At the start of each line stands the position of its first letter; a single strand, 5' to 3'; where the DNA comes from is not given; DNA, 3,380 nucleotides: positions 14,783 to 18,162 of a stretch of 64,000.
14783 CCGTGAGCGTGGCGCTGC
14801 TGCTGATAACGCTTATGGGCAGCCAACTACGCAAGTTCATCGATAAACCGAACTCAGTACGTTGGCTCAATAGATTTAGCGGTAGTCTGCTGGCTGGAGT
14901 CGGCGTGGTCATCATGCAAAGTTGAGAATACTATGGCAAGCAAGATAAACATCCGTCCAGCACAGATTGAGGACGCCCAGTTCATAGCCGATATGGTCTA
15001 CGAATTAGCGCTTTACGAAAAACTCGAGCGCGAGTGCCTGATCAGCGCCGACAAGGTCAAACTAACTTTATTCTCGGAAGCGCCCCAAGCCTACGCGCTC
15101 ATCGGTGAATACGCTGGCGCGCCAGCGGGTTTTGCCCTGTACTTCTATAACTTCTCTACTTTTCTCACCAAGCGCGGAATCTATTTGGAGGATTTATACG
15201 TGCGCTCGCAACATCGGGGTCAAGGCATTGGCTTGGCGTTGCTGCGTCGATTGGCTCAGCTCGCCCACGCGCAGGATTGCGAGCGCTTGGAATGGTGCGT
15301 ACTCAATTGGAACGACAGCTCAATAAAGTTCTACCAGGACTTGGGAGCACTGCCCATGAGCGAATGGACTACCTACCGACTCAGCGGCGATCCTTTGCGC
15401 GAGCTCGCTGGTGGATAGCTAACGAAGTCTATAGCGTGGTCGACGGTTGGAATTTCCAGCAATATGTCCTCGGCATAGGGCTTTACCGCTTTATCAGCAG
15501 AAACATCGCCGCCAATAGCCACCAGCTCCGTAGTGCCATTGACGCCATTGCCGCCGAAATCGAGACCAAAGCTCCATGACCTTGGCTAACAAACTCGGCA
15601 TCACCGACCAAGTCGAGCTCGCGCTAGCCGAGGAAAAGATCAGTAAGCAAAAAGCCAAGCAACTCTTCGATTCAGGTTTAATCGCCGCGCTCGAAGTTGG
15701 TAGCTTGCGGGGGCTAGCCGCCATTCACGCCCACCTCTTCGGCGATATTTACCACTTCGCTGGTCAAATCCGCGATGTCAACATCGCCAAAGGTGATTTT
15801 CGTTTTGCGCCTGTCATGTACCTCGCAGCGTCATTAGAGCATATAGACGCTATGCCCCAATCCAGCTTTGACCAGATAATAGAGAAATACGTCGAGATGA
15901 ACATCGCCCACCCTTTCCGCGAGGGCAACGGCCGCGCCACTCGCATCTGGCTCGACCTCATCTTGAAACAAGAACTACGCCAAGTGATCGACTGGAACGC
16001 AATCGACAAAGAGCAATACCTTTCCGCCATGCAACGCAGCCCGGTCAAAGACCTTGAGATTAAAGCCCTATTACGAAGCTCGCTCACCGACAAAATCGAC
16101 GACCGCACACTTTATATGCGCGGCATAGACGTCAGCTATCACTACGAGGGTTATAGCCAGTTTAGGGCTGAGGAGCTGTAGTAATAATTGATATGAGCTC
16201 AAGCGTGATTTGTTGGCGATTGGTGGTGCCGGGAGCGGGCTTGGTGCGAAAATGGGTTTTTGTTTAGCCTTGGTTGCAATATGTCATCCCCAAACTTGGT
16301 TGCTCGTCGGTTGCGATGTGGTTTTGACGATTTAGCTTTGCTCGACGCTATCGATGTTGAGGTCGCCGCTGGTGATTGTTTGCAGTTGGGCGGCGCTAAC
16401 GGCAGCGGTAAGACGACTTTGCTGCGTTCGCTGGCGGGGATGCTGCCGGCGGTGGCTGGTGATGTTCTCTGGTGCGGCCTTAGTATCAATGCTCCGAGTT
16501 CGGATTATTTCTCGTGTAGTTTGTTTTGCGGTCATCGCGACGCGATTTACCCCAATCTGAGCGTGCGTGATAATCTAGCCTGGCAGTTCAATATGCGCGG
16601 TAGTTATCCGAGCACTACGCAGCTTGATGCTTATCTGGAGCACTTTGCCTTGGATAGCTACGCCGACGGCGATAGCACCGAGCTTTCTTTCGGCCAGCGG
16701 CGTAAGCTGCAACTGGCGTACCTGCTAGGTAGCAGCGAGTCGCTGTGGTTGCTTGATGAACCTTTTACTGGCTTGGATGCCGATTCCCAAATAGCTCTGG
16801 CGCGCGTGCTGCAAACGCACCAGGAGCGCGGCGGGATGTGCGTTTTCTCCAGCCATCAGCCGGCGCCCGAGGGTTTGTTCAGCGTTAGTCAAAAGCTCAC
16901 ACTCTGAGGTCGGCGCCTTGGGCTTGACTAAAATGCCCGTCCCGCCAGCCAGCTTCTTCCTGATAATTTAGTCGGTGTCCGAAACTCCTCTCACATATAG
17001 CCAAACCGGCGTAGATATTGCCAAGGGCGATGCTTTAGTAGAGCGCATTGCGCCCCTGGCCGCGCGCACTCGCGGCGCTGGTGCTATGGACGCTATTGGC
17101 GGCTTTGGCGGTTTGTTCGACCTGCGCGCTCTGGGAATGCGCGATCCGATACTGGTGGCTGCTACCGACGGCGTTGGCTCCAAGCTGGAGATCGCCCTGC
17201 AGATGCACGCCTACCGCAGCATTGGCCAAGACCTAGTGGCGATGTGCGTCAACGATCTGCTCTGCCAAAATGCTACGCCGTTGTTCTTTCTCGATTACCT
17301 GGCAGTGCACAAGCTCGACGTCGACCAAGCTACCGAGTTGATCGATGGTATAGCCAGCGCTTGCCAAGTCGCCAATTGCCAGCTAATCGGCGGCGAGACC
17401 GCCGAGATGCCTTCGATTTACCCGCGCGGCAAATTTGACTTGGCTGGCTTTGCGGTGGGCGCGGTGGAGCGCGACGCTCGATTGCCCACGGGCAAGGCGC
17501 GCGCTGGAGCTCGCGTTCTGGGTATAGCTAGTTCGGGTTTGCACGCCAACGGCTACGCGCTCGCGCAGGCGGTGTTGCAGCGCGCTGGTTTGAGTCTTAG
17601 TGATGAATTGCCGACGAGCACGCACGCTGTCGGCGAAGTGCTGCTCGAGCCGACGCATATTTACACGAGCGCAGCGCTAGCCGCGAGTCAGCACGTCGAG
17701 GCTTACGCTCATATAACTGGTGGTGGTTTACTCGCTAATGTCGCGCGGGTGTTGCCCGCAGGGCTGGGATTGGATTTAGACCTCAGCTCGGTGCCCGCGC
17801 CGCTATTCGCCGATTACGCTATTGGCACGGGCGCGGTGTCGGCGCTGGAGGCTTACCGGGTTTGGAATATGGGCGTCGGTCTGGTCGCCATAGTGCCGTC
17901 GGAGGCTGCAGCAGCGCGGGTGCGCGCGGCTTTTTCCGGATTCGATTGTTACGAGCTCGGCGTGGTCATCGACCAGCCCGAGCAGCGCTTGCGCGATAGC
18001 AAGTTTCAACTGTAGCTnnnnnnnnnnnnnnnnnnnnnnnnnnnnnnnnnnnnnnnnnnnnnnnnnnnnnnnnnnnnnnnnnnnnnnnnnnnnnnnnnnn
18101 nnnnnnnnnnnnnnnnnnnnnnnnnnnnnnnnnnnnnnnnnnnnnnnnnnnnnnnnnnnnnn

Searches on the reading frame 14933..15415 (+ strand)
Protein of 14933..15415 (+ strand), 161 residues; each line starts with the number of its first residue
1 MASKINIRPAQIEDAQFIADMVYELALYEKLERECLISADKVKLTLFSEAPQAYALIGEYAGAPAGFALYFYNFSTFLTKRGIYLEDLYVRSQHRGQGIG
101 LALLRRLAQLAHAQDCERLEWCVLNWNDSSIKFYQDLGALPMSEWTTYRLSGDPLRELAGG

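Call 33: search_protein_families(library=ncbifam, proteins=[window:14933-15415:+])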
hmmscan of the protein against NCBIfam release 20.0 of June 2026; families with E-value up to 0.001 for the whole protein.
window:14933-15415:+ (161 aa): 10 families
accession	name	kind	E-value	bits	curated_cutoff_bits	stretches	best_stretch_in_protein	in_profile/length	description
NF041716.1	HxA_phane_GNAT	equivalog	3.2e-16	59.6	250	1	5-148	2-149/152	cyclophane-containing RiPP N-acetyltransferase HaaN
NF040503.1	resist_ArsN1a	equivalog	2.3e-07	30.7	170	1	8-138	2-132/159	arsinothricin resistance N-acetyltransferase ArsN1 family A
NF002959.0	PRK03624.1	equivalog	2.2e-06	27.5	124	1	85-138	75-128/147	GNAT family acetyltransferase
NF000487.1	stat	exception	7.6e-06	25.6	420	1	62-138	88-160/189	streptothricin N-acetyltransferase STAT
NF053587.1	SpmdActasePaiA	equivalog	9.4e-06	25.5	250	1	80-141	88-149/172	spermidine/spermine N(1)-acetyltransferase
NF033083.0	AAC_3_I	equivalog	2.5e-05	24.5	200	1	71-138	65-133/145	AAC(3)-I family aminoglycoside N-acetyltransferase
TIGR01575.1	rimI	equivalog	3.9e-05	23.8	86.4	1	84-138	57-111/132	ribosomal protein S18-alanine N-acetyltransferase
NF043067.1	AAC_6p_group_E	equivalog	0.00014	21.7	140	1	83-138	71-126/140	aminoglycoside 6'-N-acetyltransferase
NF000482.1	AAC_3_XI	exception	0.00054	19.8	300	1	65-138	58-131/148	aminoglycoside N-acetyltransferase AAC(3)-XI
TIGR03103.1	trio_acet_GNAT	equivalog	0.00075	18.1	569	1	80-140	153-213/547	N-acetylglutaminylglutamine synthetase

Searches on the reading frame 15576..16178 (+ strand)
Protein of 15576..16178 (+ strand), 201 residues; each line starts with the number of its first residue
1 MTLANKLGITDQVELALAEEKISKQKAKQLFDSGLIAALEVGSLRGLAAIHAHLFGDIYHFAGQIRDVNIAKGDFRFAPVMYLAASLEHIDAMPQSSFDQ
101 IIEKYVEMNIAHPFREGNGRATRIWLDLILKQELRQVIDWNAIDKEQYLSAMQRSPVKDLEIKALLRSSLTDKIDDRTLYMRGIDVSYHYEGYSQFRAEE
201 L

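Call 33: search_protein_families(library=ncbifam, proteins=[window:15576-16178:+])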
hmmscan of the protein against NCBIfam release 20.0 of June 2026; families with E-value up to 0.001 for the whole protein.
window:15576-16178:+ (201 aa): 4 families
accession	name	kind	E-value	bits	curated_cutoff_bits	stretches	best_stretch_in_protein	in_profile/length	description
NF046029.1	ProtAdlyltaseNmFic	equivalog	1.3e-90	301.8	230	1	18-192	3-177/177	protein adenylyltransferase Fic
NF007672.0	PRK10347.1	equivalog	9.1e-21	74.5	181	1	3-162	20-184/200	putative adenosine monophosphate-protein transferase Fic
NF045983.1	ProtAdnltaseVbhT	equivalog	2.4e-18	66.5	800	1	3-171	18-194/419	type II toxin-antitoxin system protein adenylyltransferase VbhT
TIGR02613.1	mob_myst_B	hypoth_equivalog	2e-10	40.9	124.4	1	39-145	46-156/186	mobile mystery protein B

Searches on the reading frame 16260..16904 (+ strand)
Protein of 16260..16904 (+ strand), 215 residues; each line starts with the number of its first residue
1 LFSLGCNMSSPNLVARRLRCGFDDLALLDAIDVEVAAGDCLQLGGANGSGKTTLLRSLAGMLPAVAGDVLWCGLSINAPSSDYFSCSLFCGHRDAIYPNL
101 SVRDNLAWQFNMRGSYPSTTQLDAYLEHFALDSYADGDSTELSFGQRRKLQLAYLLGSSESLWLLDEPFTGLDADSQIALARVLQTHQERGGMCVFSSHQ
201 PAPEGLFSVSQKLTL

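Call 33: search_protein_families(library=ncbifam, proteins=[window:16260-16904:+])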
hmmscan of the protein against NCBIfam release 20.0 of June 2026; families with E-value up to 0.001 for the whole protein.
window:16260-16904:+ (215 aa): 169 families (the best 25 are shown)
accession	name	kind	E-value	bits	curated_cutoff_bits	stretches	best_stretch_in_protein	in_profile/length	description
NF010061.0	PRK13538.1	equivalog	1.3e-49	168.5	195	1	10-203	3-195/211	cytochrome c biogenesis heme-transporting ATPase CcmA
TIGR01189.1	ccmA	equivalog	2.8e-45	154.4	131.6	1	13-204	1-190/198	heme ABC exporter ATP-binding protein CcmA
NF010062.0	PRK13540.1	equivalog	2e-31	109.3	274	1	20-201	9-187/200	cytochrome c biogenesis protein CcmA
NF040873.1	AztA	equivalog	7.9e-22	77.8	220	2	120-201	98-179/191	zinc ABC transporter ATP-binding protein AztA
NF010060.0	PRK13537.1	equivalog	1.7e-21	76.4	521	1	7-197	10-202/314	nodulation factor ABC transporter ATP-binding protein NodI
TIGR03864.1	PQQ_ABC_ATP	hypoth_equivalog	4.2e-21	75.5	302.25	1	14-196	3-187/236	ABC transporter, ATP-binding subunit, PQQ-dependent alcohol dehydrogenase system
TIGR03265.1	PhnT2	equivalog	4.3e-21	75.5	457.7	1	12-193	4-186/353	putative 2-aminoethylphosphonate ABC transporter ATP-binding protein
TIGR00968.1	3a0106s01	subfamily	1.5e-20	73.7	342.75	1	21-200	9-190/237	sulfate ABC transporter ATP-binding protein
NF010063.0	PRK13541.1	equivalog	3.2e-20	72.8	200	1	39-202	27-184/195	cytochrome c biogenesis protein CcmA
TIGR01166.1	cbiO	subfamily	5.5e-20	71.6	211.8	1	24-200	4-186/190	cobalt ABC transporter, ATP-binding protein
NF033858.1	ABC2_perm_RbbA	equivalog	5.7e-20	70.8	1050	1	11-197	265-453/909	ribosome-associated ATPase/putative transporter RbbA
TIGR03410.1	urea_trans_UrtE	equivalog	1.1e-19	70.8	285.8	1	16-200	4-190/230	urea ABC transporter ATP-binding subunit UrtE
TIGR02868.1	CydC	equivalog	5.4e-19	68.2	329.05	1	9-200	331-529/530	thiol reductant ABC exporter subunit CydC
TIGR03873.1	F420-0_ABC_ATP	hypoth_equivalog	1.7e-18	66.8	372.4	1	15-195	4-191/256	putative F420-0 ABC transporter ATP-binding protein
TIGR01188.1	drrA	subfamily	3.8e-18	65.8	312.45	1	22-197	3-180/302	daunorubicin resistance ABC transporter, ATP-binding protein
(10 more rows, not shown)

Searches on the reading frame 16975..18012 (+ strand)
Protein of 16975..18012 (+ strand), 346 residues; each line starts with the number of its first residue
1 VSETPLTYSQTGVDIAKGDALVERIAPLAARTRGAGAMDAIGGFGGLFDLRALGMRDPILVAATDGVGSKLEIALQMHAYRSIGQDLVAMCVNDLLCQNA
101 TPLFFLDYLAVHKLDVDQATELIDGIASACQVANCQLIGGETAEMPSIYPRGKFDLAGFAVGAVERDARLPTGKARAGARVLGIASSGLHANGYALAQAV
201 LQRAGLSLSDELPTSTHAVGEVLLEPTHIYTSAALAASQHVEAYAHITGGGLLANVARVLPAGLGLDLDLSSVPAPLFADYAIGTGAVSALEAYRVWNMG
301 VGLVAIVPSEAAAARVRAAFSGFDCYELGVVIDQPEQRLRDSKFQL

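Call 3: search_protein_families(library=pfam, proteins=[window:16975-18012:+])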
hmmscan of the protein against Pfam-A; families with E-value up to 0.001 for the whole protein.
window:16975-18012:+ (346 aa): 2 families
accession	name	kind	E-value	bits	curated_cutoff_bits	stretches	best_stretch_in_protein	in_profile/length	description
PF02769.27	AIRS_C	-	9.5e-29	101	23.1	1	176-340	1-154/156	AIR synthase related protein, C-terminal domain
PF00586.29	AIRS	-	7.2e-23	81.6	24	1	60-164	15-112/112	AIR synthase related protein, N-terminal domain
